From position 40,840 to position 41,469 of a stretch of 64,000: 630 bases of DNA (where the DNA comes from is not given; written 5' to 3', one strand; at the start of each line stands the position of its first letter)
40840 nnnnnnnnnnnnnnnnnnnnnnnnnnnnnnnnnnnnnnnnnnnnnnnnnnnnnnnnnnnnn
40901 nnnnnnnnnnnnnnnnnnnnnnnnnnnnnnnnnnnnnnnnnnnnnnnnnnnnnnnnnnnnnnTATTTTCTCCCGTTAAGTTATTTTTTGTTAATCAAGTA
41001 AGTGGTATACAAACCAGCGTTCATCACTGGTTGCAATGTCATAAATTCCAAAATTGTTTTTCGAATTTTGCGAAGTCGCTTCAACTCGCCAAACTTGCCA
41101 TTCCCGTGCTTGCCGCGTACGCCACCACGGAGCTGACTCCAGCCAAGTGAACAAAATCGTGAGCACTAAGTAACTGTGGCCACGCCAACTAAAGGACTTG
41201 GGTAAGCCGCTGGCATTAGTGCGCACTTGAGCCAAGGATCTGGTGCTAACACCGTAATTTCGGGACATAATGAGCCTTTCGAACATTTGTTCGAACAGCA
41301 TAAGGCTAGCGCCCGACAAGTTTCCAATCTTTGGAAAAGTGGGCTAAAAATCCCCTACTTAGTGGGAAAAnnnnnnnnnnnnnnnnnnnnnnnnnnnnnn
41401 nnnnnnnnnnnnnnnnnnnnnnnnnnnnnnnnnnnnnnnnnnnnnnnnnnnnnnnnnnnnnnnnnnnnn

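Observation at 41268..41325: Stacked DNA-damage control: RecA-NDp/PafBC-type promoter abutting a perfect LexA box, SD and start codon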

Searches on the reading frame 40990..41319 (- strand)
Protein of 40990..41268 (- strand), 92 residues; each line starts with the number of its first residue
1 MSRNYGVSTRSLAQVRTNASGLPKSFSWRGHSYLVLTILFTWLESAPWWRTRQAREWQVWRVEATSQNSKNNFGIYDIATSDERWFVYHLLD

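Call 6: search_protein_families(library=pfam, proteins=[window:40990-41268:-], max_evalue=0.01)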
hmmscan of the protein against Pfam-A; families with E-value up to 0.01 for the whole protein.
window:40990-41268:- (92 aa): 1 family
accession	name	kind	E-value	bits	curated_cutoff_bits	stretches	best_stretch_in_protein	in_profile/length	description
PF20114.4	DUF6504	-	1.5e-12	48.1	24.2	1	14-86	18-97/103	Domain of unknown function (DUF6504)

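Call 7: search_protein_families(library=ncbifam, proteins=[window:40990-41268:-], max_evalue=0.01)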
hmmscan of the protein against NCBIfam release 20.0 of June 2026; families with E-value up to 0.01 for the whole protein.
window:40990-41268:- (92 aa): 0 families

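Call 11: find_homologous_proteins(query=window:40990-41268:-, max_evalue=0.001)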
Query window:40990-41268:- (92 aa): 50 proteins with E <= 0.001 among 50 candidates.
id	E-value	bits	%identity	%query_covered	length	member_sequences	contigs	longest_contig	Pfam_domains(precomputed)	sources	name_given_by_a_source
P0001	1.9e-55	203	99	100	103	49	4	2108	PF20114.5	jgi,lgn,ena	jgi:hypothetical protein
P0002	1.5e-43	164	83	96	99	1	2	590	PF20114.5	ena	-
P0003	1.5e-43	164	75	100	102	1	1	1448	PF20114.5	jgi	-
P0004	4.3e-42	160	76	100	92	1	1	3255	PF20114.5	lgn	-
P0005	2.9e-37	144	63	100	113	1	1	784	PF20114.5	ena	-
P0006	7.7e-37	143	67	100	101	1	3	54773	PF20114.5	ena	-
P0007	8.7e-37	143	67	100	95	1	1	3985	PF20114.5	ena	-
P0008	9.1e-37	143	67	100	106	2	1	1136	PF20114.5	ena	-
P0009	9.7e-36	139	66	100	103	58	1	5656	PF20114.5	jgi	jgi:hypothetical protein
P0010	1.7e-35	139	66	100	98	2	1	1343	PF20114.5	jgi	jgi:hypothetical protein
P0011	7.3e-35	137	68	100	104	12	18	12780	PF20114.5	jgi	jgi:hypothetical protein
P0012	4.6e-34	134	64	100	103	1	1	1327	PF20114.5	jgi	jgi:hypothetical protein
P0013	6.2e-34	134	54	100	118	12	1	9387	PF20114.5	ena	-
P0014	8.6e-34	133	67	100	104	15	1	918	PF20114.5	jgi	jgi:hypothetical protein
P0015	9.8e-34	133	63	100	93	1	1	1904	PF20114.5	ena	-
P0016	1.6e-33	132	63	100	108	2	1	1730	PF20114.5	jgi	-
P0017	1.7e-33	132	52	100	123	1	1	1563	PF20114.5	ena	-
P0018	3.1e-33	131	60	100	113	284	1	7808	PF20114.5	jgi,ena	-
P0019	5.6e-33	131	55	100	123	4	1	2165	PF20114.5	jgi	jgi:hypothetical protein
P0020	7.0e-33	130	63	100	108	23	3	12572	PF20114.5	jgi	jgi:hypothetical protein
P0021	1.4e-32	129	62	100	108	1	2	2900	PF20114.5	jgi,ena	jgi:hypothetical protein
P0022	2.0e-32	129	53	100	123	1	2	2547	PF20114.5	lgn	-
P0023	2.1e-32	129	57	100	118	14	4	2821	PF20114.5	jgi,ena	jgi:hypothetical protein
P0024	2.2e-32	129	50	100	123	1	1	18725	PF20114.5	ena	-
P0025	2.4e-32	129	59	100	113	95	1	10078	PF20114.5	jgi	jgi:hypothetical protein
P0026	2.6e-32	128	53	100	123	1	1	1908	PF20114.5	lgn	-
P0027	2.9e-32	128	60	100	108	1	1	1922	PF20114.5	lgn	-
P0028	3.3e-32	128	54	100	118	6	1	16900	PF20114.5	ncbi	ncbi:MAG: hypothetical protein RL289_868 [Actinomycetota bacterium]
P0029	3.3e-32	128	54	100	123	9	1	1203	PF20114.5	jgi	jgi:hypothetical protein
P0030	4.3e-32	128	49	100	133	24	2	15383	PF20114.5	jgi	jgi:hypothetical protein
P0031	6.1e-32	127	58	100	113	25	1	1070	PF20114.5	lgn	-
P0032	6.2e-32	127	60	100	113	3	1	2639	PF20114.5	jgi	jgi:hypothetical protein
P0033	9.3e-32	127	61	100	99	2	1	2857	PF20114.5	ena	-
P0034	1.3e-31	126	52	100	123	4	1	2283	PF20114.5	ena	-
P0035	1.5e-31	126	54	100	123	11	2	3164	PF20114.5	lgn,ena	-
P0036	1.5e-31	126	60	100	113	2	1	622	PF20114.5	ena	-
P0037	1.7e-31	126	57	100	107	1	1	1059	PF20114.5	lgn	-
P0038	2.4e-31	125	60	100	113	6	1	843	PF20114.5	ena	-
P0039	4.2e-31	125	53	100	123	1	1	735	PF20114.5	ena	-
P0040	4.8e-31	124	58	100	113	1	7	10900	PF20114.5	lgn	-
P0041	5.5e-31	124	57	100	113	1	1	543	PF20114.5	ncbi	-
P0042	8.6e-31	124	52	100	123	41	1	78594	PF20114.5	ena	-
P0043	9.2e-31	123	53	100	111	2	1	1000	PF20114.5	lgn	-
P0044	1.0e-30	123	60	100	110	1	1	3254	PF20114.5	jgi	jgi:hypothetical protein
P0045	1.9e-30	122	57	100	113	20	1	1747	PF20114.5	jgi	jgi:hypothetical protein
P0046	2.1e-30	122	58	100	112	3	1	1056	PF20114.5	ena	-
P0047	9.9e-28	114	60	87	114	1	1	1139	PF20114.5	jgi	jgi:hypothetical protein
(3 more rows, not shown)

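Call 13: find_related_loci(query=A1, collection=genome_contigs, flank=6000)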
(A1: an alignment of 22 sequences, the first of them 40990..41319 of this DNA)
Query A1 (109 aa) in genome_contigs; peptide patterns used: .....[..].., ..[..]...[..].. (x = any residue, [..] = any of these).
81 stretches matched a pattern; 18 encode a relative of the query (tblastn E <= 1e-3); 18 distinct loci.
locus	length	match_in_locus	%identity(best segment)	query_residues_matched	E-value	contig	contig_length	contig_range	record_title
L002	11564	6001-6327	94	1-109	6e-67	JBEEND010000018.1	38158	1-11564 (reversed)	MAG: Actinomycetota bacterium isolate crookedriver_2019_sw_WHONDRS-S19S_0041_A_bin.36 scaffold_0000224, whole genome sho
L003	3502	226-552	71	1-109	1e-51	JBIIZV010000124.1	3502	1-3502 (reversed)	MAG: Candidatus Nanopelagicales bacterium isolate ME2006-06-22D9_3300042569_group2_bin70 Rohwer_bin378_scaffold_40584_c1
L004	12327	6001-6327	68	1-109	2e-50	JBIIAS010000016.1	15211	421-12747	MAG: Candidatus Nanopelagicales bacterium isolate ME2000-06-06pf_3300042549_group1_bin177 Rohwer_bin373_scaffold_2505_c1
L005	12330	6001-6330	71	1-109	1e-50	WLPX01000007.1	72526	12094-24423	MAG: Actinomycetota bacterium isolate UFOp-RH-26jul17-237 RH-26jul17-237-c7, whole genome shotgun sequence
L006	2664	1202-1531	71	1-109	4e-50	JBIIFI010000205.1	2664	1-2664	MAG: Candidatus Nanopelagicales bacterium isolate ME2001-05-21pf_3300042465_group1_bin157 Rohwer_bin374_scaffold_49059_c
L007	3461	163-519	64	1-109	2e-49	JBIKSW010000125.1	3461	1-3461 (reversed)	MAG: Candidatus Nanopelagicales bacterium isolate ME2015-07-01_3300042455_group6_bin3 Rohwer_bin380_scaffold_37123_c1, w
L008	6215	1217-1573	63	1-109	2e-48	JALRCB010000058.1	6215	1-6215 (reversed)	MAG: Candidatus Nanopelagicales bacterium isolate HQM.3 NODE_58_length_6215_cov_2.321603, whole genome shotgun sequence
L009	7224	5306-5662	63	1-109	3e-48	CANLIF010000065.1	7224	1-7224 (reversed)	MAG: Actinobacteria bacterium isolate TE-Jun18-233 genome assembly, contig: TE-Jun18-C20559, whole genome shotgun sequen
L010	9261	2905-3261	62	1-109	1e-47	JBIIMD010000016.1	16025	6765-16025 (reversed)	MAG: Candidatus Nanopelagicales bacterium isolate ME2002-06-05pf_3300043568_group1_bin45 Rohwer_bin376_scaffold_1703_c1,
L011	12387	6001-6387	58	1-109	4e-47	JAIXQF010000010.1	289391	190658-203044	MAG: Actinomycetales bacterium isolate C4_MAG_00016 pond_C4_MAG_00016_000000000002, whole genome shotgun sequence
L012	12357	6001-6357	61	1-109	5e-47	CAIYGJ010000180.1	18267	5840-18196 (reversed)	MAG: uncultured actinobacterium isolate Kiruna_bin-00600 genome assembly, contig: bin-00600:180/242, whole genome shotgu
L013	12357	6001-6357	61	1-109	3e-47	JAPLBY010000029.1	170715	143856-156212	MAG: Actinomycetota bacterium isolate LacPavin_0818_WC45_MAG_48_15 LacPavin_0818_WC45_scaffold_808454, whole genome shot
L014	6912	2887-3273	58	1-109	2e-47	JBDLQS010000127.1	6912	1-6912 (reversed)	MAG: Actinomycetota bacterium isolate icacos_2019_sw_WHONDRS-S19S_0094_B_bin.102 scaffold_1181379, whole genome shotgun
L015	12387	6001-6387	57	1-109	1e-46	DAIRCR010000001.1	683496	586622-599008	MAG TPA_asm: Candidatus Nanopelagicales bacterium isolate CTOTU2214 NODE_2_length_683496_cov_8.552795, whole genome shot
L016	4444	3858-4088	94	1-77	3e-46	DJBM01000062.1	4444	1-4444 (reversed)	MAG TPA_asm: Actinobacteria bacterium UBA5976 UBA5976_contig_21232, whole genome shotgun sequence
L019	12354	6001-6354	30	1-95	2e-9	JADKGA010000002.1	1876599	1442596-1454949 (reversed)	MAG: Candidatus Lutibacillus vidarii isolate Ribe_18-Q3-R11-54_BAT3C.65 tig00277302-10-18751230, whole genome shotgun se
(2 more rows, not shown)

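Call 27: find_homologous_proteins(query=L019:6073-6414:+, max_evalue=0.001)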
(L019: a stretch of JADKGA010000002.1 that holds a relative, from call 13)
Query L019:6073-6414:+ (114 aa): 237 proteins with E <= 0.001 among 272 candidates; the best 120 are listed.
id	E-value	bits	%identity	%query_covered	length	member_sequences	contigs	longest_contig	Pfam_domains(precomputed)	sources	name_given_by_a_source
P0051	1.7e-68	246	99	100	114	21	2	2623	PF20114.5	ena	-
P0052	4.4e-25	106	96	46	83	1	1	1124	PF20114.5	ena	-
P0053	4.6e-23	99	53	100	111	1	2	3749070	PF20114.5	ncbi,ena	-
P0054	1.2e-21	95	47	100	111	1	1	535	PF20114.5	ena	-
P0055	3.2e-21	93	50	100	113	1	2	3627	PF20114.5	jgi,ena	jgi:hypothetical protein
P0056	4.4e-21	93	50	100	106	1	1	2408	PF20114.5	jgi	jgi:hypothetical protein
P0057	5.2e-21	93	49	100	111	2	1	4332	PF20114.5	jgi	jgi:hypothetical protein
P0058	6.9e-21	92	51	100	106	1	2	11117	PF20114.5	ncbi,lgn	ncbi:MAG: DUF6504 family protein [Actinomycetes bacterium]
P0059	1.8e-20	91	51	100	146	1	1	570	PF20114.5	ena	-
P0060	8.7e-20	89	48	100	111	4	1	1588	PF20114.5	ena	-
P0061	1.2e-19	88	45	100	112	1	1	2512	PF20114.5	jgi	-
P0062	1.8e-19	88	50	100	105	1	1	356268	PF20114.5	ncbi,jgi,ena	-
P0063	2.2e-19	87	49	100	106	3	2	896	PF20114.5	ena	-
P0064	2.5e-19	87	47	100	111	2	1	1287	PF20114.5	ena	-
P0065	2.9e-19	87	49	100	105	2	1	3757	PF20114.5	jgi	jgi:hypothetical protein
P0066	3.7e-19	87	47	100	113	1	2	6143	PF20114.5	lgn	-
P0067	4.1e-19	87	47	100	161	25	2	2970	PF20114.5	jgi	jgi:hypothetical protein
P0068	4.8e-19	86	47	100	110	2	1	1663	PF20114.5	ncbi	-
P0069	6.8e-19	86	49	100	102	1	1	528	PF20114.5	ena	-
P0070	7.5e-19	86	49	100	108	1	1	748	PF20114.5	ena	-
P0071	8.7e-19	85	47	100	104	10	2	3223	PF20114.5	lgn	-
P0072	9.3e-19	85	45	100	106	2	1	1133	PF20114.5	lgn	-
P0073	1.6e-18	85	47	100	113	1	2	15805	PF20114.5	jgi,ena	-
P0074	2.6e-18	84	46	100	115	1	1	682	PF20114.5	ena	-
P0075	4.9e-18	83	50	98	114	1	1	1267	PF20114.5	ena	-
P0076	5.0e-18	83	50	100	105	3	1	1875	PF20114.5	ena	-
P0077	6.4e-18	83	50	100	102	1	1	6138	PF20114.5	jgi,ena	-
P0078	7.8e-18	82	44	100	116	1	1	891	PF20114.5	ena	-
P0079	1.1e-17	82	46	100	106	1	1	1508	PF20114.5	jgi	jgi:hypothetical protein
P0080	1.2e-17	82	43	100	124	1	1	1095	PF20114.5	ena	-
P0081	1.5e-17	81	45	100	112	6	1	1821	PF20114.5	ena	-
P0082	1.9e-17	81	50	100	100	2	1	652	PF20114.5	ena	-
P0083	2.1e-17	81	44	100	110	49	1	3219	PF20114.5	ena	-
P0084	2.2e-17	81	45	100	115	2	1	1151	PF20114.5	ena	-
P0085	2.3e-17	81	49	100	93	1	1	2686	PF20114.5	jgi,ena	-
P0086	2.4e-17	81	47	100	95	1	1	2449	PF20114.5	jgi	jgi:hypothetical protein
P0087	2.7e-17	81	47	100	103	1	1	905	PF20114.5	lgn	-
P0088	3.3e-17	80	47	100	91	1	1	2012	PF20114.5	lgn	-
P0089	4.1e-17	80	45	100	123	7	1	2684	PF20114.5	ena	-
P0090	4.1e-17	80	44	85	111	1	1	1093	PF20114.5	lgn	-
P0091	6.4e-17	79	47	100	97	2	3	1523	PF20114.5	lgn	-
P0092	7.1e-17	79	50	100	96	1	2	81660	PF20114.5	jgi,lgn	jgi:hypothetical protein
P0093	7.1e-17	79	43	100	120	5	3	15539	PF20114.5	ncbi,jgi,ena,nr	ncbi:MAG: hypothetical protein QOJ60_2508 [Actinomycetota bacterium]|jgi:hypothetical protein|nr:hyp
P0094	7.2e-17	79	46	100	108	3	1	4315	PF20114.5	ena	-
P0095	7.4e-17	79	47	100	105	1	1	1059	PF20114.5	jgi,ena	-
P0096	8.4e-17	79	46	100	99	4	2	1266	PF20114.5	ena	-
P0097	1.0e-16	79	49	98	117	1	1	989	PF20114.5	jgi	jgi:hypothetical protein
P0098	1.0e-16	79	47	100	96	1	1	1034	PF20114.5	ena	-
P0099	1.2e-16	79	45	100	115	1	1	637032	PF20114.5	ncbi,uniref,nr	ncbi:DUF6504 family protein [Vallicoccus soli]|uniref:DUF6504 domain-containing protein n=1 Tax=Vall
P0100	1.2e-16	79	46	100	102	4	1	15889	PF20114.5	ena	-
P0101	1.4e-16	78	46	98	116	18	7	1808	PF20114.5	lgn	-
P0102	1.5e-16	78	46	100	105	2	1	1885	PF20114.5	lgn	-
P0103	1.8e-16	78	48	100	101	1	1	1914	PF20114.5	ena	-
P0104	1.8e-16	78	44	100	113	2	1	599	PF20114.5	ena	-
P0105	2.0e-16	78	46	100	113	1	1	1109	PF20114.5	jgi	jgi:hypothetical protein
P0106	2.2e-16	78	47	100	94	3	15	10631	PF20114.5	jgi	jgi:hypothetical protein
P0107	2.2e-16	78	43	100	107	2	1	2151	PF20114.5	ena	-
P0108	2.3e-16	78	46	100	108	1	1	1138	PF20114.5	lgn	-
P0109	2.6e-16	77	44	100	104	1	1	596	PF20114.5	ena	-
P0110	2.8e-16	77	44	100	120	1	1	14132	PF20114.5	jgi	jgi:hypothetical protein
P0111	3.9e-16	77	47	100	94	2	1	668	PF20114.5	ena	-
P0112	4.1e-16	77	46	99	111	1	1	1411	PF20114.5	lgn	-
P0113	5.5e-16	76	46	100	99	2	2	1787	PF20114.5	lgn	-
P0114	5.5e-16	76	46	100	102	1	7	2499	PF20114.5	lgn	-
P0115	5.6e-16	76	46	100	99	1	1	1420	PF20114.5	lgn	-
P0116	5.7e-16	76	41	100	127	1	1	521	PF20114.5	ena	-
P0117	6.0e-16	76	45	100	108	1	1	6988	PF20114.5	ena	-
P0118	6.4e-16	76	42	100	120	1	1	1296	PF20114.5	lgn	-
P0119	6.6e-16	76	46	100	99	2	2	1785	PF20114.5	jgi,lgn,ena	-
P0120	7.5e-16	76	45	100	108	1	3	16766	PF20114.5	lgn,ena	-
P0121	7.6e-16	76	43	100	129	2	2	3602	PF20114.5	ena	-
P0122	9.1e-16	76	47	100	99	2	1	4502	PF20114.5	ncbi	-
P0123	1.0e-15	76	43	100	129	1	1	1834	PF20114.5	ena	-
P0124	1.1e-15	76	48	100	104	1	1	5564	PF20114.5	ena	-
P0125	1.2e-15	75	38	100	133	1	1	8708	PF20114.5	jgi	jgi:hypothetical protein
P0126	1.2e-15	75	46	100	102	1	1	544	PF20114.5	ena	-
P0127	1.3e-15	75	43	100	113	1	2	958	PF20114.5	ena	-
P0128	1.3e-15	75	42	100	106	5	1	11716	PF20114.5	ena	-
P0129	1.5e-15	75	48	100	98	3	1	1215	PF20114.5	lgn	-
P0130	1.5e-15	75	46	100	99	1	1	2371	PF20114.5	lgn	-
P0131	1.8e-15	75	40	100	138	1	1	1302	PF20114.5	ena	-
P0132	2.0e-15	75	38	100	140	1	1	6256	PF20114.5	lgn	-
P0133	2.1e-15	75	47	100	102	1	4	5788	PF20114.5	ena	-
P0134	2.1e-15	75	46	100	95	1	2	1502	PF20114.5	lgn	-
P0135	2.2e-15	75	40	100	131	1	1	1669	PF20114.5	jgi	jgi:hypothetical protein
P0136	2.9e-15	74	42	100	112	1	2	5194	PF20114.5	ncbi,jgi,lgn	jgi:hypothetical protein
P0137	4.0e-15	74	41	100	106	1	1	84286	PF20114.5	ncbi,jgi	jgi:hypothetical protein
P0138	4.8e-15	73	46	100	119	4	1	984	PF20114.5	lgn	-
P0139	6.5e-15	73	44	98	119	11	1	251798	PF20114.5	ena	-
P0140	6.9e-15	73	41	100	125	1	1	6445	PF20114.5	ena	-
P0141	8.2e-15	73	46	100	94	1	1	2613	PF20114.5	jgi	jgi:hypothetical protein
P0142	1.0e-14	72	44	100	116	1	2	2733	PF20114.5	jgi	jgi:hypothetical protein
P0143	1.1e-14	72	46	100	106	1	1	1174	PF20114.5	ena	-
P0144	1.1e-14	72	44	100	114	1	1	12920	PF20114.5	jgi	jgi:hypothetical protein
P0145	1.2e-14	72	43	100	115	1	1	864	PF20114.5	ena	-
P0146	1.4e-14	72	38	100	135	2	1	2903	PF20114.5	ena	-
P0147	1.4e-14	72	45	100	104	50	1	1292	PF20114.5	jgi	jgi:hypothetical protein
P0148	1.5e-14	72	46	85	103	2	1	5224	PF20114.5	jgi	jgi:hypothetical protein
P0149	2.4e-14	71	42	100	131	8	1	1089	PF20114.5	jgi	jgi:hypothetical protein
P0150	3.4e-14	71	44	100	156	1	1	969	PF20114.5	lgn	-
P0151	3.6e-14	71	41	98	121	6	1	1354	PF20114.5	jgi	jgi:hypothetical protein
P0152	4.1e-14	70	42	100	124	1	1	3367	PF20114.5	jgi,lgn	-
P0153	5.1e-14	70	45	98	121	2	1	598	PF20114.5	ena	-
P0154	5.3e-14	70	58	35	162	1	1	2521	PF20114.5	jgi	jgi:hypothetical protein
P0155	6.6e-14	70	46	100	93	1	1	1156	PF20114.5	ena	-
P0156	7.2e-14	70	38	99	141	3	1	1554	PF20114.5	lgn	-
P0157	1.1e-13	69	42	100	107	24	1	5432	PF20114.5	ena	-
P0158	1.2e-13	69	45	99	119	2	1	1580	PF20114.5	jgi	-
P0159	1.2e-13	69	43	100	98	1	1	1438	PF20114.5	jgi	jgi:hypothetical protein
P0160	1.4e-13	69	43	100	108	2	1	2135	PF20114.5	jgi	jgi:hypothetical protein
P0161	1.4e-13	69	42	100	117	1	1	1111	PF20114.5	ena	-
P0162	1.6e-13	69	40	100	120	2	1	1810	PF20114.5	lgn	-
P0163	1.7e-13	68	43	100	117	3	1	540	PF20114.5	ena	-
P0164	1.8e-13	68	45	98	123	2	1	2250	PF20114.5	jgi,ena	-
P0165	2.3e-13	68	38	100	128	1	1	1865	PF20114.5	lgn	-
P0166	2.4e-13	68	45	100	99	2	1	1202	PF20114.5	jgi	jgi:hypothetical protein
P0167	3.0e-13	68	45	100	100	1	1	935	PF20114.5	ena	-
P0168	3.0e-13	68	47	84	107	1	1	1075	PF20114.5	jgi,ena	jgi:hypothetical protein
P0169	3.6e-13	67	43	100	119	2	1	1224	PF20114.5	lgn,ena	-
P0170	4.5e-13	67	44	100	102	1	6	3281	PF20114.5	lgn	-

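Call 28: find_encoding_contigs(protein=P0053, flank=7000, max_places=1)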
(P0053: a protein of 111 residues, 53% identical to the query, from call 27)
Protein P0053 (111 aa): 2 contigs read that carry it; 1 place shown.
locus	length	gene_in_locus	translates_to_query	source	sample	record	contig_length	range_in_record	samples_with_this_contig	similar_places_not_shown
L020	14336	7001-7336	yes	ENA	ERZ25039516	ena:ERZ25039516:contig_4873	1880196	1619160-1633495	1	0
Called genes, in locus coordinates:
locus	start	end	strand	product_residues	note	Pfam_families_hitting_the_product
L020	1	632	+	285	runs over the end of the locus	PF03706:LPG_synthase_TM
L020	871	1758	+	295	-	PF14378:PAP2_3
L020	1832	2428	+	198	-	PF03009:GDPD (faint)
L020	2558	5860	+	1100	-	PF00082:Peptidase_S8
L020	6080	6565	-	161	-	PF04073:tRNA_edit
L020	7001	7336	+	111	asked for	PF20114:DUF6504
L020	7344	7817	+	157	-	PF18726:HEPN_SAV_6107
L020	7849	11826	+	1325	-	PF02811:PHP, PF07733:DNA_pol3_alpha, PF17657:DNA_pol3_finger, PF14579:HHH_6, PF01336:tRNA_anti-codon (weak)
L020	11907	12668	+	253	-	PF01209:Ubie_methyltran (weak), PF13489:Methyltransf_23, PF13847:Methyltransf_31, PF08241:Methyltransf_11, PF08242:Methyltransf_12, PF13649:Methyltransf_25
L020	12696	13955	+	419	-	PF00817:IMS, PF21999:IMS_HHH_1 (weak), PF11799:IMS_C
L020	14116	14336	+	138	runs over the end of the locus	PF11239:DUF3040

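Call 29: find_encoding_contigs(protein=P0099, flank=7000, max_places=1)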
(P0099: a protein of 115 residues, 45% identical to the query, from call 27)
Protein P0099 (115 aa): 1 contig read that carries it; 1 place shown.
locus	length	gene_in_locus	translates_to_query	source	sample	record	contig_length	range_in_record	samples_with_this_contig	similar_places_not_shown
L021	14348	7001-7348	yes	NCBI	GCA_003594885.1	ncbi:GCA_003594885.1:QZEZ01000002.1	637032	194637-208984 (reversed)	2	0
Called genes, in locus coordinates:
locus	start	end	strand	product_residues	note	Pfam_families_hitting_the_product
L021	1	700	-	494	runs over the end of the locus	PF00890:FAD_binding_2 (weak), PF01266:DAO (weak), PF01593:Amino_oxidase, PF07992:Pyr_redox_2 (faint), PF13450:NAD_binding_8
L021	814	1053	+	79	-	PF20059:DUF6458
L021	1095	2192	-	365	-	PF13641:Glyco_tranf_2_3, PF00535:Glycos_transf_2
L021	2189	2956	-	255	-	PF04240:Caroten_synth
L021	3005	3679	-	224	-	-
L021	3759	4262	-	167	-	PF00583:Acetyltransf_1, PF13673:Acetyltransf_10 (weak), PF13508:Acetyltransf_7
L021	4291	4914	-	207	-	-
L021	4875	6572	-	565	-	PF02811:PHP (weak)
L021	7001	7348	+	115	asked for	PF20114:DUF6504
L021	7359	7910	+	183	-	PF18726:HEPN_SAV_6107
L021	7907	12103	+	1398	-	PF02811:PHP, PF07733:DNA_pol3_alpha, PF17657:DNA_pol3_finger, PF14579:HHH_6, PF01336:tRNA_anti-codon (weak)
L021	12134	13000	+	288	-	PF13489:Methyltransf_23, PF01209:Ubie_methyltran (weak), PF09445:Methyltransf_15 (weak), PF13847:Methyltransf_31, PF08241:Methyltransf_11, PF08242:Methyltransf_12, PF13649:Methyltransf_25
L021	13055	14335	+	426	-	PF00817:IMS, PF21999:IMS_HHH_1 (weak), PF11799:IMS_C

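Call 30: find_encoding_contigs(protein=P0062, flank=7000, max_places=1)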
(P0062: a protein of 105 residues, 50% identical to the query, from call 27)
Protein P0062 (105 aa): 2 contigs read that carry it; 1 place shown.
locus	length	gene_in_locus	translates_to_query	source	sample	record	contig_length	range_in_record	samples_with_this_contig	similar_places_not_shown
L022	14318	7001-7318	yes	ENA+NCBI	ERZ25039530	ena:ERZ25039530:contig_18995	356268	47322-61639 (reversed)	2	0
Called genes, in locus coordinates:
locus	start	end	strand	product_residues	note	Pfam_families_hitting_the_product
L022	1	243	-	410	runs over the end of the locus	PF00291:PALP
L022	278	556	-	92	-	-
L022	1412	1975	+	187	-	-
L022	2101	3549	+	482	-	PF14378:PAP2_3, PF03009:GDPD (faint)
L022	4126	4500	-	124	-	PF13298:LigD_N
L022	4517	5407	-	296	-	PF04542:Sigma70_r2, PF08281:Sigma70_r4_2, PF04545:Sigma70_r4 (weak), PF12680:SnoaL_2 (weak)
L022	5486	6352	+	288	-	PF01073:3Beta_HSD (weak), PF01370:Epimerase, PF05368:NmrA, PF13460:NAD_binding_10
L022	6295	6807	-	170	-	PF04073:tRNA_edit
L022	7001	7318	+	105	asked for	PF20114:DUF6504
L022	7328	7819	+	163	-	PF18726:HEPN_SAV_6107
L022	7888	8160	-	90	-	-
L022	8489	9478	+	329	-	-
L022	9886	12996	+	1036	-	PF17657:DNA_pol3_finger, PF14579:HHH_6, PF01336:tRNA_anti-codon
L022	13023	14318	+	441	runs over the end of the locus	PF00817:IMS, PF21999:IMS_HHH_1 (weak), PF11799:IMS_C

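Call 31: find_encoding_contigs(protein=P0139, flank=7000, max_places=1)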
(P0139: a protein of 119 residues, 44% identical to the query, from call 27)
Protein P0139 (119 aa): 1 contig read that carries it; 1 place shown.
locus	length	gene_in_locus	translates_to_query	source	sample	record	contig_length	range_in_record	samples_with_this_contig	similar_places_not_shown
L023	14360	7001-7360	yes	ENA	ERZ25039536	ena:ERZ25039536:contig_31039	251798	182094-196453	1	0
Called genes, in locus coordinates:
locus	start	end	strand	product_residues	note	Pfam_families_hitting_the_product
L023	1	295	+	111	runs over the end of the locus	PF04402:SIMPL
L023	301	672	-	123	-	-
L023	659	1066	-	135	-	PF01266:DAO (weak), PF01593:Amino_oxidase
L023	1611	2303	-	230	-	-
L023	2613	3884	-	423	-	-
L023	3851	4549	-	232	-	-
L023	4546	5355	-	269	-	PF13548:DUF4126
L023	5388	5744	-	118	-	PF03960:ArsC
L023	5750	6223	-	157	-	PF04073:tRNA_edit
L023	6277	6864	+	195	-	-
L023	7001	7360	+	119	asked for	PF20114:DUF6504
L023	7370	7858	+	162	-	PF18726:HEPN_SAV_6107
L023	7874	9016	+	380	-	PF02811:PHP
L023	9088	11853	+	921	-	PF07733:DNA_pol3_alpha, PF17657:DNA_pol3_finger, PF14579:HHH_6, PF01336:tRNA_anti-codon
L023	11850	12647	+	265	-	PF01209:Ubie_methyltran, PF05175:MTS (faint), PF13489:Methyltransf_23, PF13847:Methyltransf_31, PF08241:Methyltransf_11, PF08242:Methyltransf_12, PF09445:Methyltransf_15 (weak), PF13649:Methyltransf_25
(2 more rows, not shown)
